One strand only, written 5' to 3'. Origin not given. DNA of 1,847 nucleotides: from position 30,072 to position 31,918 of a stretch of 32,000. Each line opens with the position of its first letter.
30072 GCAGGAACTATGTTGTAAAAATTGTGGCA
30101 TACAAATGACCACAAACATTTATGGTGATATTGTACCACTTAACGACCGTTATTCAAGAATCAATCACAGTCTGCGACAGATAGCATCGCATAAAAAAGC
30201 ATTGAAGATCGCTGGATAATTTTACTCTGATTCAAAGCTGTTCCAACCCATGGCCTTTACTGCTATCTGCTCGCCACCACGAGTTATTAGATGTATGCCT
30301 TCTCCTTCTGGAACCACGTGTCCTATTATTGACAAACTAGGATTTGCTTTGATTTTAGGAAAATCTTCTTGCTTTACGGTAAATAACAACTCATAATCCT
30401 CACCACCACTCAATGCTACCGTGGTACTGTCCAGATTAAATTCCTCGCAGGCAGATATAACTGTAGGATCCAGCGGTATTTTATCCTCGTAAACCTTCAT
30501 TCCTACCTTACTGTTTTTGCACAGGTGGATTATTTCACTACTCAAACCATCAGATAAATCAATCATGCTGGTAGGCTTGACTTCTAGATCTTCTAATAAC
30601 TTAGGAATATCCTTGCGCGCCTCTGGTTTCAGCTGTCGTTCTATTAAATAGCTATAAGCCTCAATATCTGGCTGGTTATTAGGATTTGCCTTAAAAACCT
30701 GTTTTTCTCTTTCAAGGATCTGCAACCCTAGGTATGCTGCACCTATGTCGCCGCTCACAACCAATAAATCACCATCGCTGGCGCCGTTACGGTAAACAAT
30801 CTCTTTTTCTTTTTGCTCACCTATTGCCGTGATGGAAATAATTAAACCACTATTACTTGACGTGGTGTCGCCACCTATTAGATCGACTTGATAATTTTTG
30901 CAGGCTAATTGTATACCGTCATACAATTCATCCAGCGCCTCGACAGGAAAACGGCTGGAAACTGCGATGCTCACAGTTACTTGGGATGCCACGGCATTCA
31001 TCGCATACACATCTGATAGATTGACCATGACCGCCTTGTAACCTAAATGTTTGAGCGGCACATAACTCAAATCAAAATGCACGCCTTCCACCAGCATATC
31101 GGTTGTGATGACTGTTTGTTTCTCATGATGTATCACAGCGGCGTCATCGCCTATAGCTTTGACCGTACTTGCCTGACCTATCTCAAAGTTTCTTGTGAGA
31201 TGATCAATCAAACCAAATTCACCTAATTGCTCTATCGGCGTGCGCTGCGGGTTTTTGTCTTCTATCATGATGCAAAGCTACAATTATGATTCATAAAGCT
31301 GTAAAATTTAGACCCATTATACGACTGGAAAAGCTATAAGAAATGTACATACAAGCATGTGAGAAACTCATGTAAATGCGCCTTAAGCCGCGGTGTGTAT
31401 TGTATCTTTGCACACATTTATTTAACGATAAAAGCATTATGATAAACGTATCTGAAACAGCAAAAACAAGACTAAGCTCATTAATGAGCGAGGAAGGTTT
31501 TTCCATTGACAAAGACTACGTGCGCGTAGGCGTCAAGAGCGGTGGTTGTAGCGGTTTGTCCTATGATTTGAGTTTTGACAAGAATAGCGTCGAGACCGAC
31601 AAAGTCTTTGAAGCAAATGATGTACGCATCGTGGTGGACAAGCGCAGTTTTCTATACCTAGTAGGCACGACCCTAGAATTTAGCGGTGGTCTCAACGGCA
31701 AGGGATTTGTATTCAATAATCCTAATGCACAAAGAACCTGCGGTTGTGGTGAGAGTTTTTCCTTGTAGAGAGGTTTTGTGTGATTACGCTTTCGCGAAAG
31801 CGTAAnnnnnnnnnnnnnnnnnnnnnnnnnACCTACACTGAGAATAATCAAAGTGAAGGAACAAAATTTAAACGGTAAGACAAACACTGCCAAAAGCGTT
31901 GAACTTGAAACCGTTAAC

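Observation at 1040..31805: A perfect palindrome (core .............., up to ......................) recurs 11 times in 32 kb, in both intergenic and coding DNA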

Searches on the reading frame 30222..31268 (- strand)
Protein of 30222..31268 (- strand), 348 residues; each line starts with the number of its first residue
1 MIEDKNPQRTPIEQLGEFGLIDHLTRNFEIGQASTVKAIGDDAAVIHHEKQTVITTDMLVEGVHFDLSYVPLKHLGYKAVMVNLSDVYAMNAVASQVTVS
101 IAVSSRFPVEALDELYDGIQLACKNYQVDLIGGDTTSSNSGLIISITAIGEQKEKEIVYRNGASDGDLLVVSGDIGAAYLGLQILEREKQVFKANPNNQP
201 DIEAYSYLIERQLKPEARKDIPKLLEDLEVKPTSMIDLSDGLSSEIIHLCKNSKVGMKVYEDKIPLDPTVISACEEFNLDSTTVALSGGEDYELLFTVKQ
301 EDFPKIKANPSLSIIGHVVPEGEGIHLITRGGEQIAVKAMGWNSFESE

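Call 9: search_protein_families(library=ncbifam, proteins=[window:30222-31268:-])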
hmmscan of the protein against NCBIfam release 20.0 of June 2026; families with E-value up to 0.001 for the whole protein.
window:30222-31268:- (348 aa): 13 families
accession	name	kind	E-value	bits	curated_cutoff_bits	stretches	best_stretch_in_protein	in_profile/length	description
TIGR01379.1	thiL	equivalog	1.5e-94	316.6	184.15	1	16-345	1-320/320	thiamine-phosphate kinase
NF004351.0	PRK05731.1-4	equivalog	3.9e-65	220.1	324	1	8-346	7-320/321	thiamine-phosphate kinase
NF004353.0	PRK05731.2-2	equivalog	2.4e-56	191.1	301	1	37-347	16-304/311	thiamine-phosphate kinase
NF004350.0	PRK05731.1-1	equivalog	2.2e-48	164.8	441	1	15-347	3-324/325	thiamine-phosphate kinase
NF004354.0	PRK05731.2-3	equivalog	1.7e-47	162.1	204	1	36-308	13-244/273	thiamine-phosphate kinase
TIGR02124.1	hypE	equivalog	2.1e-20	73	251.6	1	34-301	28-276/332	hydrogenase expression/formation protein HypE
TIGR00476.1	selD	equivalog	1.2e-16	60.8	125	1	37-281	42-268/311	selenide, water dikinase SelD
TIGR04049.1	AIR_rel_sll0787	hypoth_equivalog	1.6e-15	57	321.3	1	29-179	32-174/318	sll0787 family AIR synthase-like protein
NF010705.0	PRK14105.1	equivalog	2.5e-13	49.6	291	1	35-177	42-179/345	selenide, water dikinase SelD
TIGR03267.1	methan_mark_2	hypoth_equivalog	1.3e-12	47.4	365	1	32-221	36-219/323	methanogenesis marker 2 protein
NF002098.0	PRK00943.1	equivalog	3.5e-07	29.4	299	1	39-181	48-186/347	selenide, water dikinase SelD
TIGR04050.1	MSMEG_0567_Cter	hypoth_equivalog_domain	2.1e-06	27.4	312.2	1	74-221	62-199/296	MSMEG_0567/sll0787 family protein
TIGR00878.1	purM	equivalog_domain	0.0006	19.1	236.35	1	73-227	75-235/332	phosphoribosylformylglycinamidine cyclo-ligase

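Call 65: find_encoding_contigs(protein=window:30222-31268:-, flank=10000, max_places=1)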
Protein window:30222-31268:- (348 aa): no gene with exactly this product is on record in the collection.

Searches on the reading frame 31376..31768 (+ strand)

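Call 9: search_protein_families(library=ncbifam, proteins=[window:31376-31768:+])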
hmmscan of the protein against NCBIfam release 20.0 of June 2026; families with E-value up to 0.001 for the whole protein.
window:31376-31768:+ (130 aa): 9 families
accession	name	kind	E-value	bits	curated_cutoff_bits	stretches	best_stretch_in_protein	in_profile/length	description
TIGR00049.1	TIGR00049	subfamily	2.7e-32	111.1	58.8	1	23-129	1-105/106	iron-sulfur cluster assembly accessory protein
NF010147.0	PRK13623.1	equivalog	1.6e-29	102.4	117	1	18-129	5-114/115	iron-sulfur cluster insertion protein ErpA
TIGR02011.1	IscA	equivalog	5.3e-26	90.9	150.6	1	23-129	1-104/105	iron-sulfur cluster assembly protein IscA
NF007049.0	PRK09502.1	equivalog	7.5e-25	87.2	181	1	22-129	2-106/107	iron-sulfur cluster assembly protein IscA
TIGR01997.1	sufA_proteo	equivalog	1.2e-24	86.5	136.2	1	22-130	2-107/107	Fe-S cluster assembly scaffold SufA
NF007050.0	PRK09504.1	equivalog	1.7e-18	66.8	161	1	23-129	18-121/122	Fe-S cluster assembly scaffold SufA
NF038090.1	IscA_HesB_Se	subfamily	6.7e-11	42.4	85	1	22-125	1-100/101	IscA/HesB family protein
TIGR03341.1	YhgI_GntY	equivalog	0.00016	21.5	269.35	1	23-119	1-96/190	Fe-S biogenesis protein NfuA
TIGR01911.1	HesB_rel_seleno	subfamily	0.00027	21.5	66.35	1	24-90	5-68/92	HesB-like protein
